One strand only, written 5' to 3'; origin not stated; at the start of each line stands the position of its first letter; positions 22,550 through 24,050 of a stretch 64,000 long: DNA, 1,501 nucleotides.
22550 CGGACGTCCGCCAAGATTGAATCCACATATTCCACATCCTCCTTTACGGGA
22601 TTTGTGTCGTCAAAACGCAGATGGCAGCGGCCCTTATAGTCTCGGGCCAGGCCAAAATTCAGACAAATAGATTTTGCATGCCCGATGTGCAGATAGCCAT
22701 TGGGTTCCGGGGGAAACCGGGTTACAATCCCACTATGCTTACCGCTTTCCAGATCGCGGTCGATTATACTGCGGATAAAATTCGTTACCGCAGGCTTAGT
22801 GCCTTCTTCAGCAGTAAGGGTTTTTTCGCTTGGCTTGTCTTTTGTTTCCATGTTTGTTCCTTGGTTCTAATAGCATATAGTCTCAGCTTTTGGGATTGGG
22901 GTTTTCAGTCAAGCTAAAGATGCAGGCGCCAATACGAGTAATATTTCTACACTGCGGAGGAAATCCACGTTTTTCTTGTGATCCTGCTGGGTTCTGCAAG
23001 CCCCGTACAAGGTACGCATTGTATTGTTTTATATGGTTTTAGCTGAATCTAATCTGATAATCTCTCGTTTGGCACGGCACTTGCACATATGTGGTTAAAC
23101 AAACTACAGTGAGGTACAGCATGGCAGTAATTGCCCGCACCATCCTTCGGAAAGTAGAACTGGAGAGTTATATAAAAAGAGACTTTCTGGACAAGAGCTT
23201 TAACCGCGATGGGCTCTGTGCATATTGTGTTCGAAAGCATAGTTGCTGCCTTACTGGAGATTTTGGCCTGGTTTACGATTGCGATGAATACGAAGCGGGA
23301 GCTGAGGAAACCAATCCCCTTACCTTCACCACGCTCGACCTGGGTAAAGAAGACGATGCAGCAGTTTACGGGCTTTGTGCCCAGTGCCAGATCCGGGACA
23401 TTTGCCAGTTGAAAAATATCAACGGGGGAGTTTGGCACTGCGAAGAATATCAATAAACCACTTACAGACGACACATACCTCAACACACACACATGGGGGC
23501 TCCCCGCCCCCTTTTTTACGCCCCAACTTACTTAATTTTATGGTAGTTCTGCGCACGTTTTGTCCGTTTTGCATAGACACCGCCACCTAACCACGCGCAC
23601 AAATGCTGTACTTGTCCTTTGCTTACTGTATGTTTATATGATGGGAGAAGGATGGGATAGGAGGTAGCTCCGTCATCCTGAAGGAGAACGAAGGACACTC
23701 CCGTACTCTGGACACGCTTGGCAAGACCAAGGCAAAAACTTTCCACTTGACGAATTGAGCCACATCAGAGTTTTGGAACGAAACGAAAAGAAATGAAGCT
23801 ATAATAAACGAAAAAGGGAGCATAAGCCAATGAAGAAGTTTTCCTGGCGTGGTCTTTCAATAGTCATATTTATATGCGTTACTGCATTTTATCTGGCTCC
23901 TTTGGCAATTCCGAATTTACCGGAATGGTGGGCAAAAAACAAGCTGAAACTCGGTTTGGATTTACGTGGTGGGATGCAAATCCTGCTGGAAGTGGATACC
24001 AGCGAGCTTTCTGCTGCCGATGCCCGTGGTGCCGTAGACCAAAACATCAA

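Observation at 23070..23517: Stand-alone sigma-54-driven gene for an internally duplicated 8-cysteine small protein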

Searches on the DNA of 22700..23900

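Call 43: search_rna_families(source=window, start=22700, end=23900, threshold=evalue, max_evalue=1)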
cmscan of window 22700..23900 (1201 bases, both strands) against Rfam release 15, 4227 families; matches with E-value up to 1: 0.
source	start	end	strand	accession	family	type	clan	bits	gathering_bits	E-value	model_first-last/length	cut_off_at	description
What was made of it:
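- Tried and rejected: A riboswitch or leader RNA has no Rfam hit (call 43).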
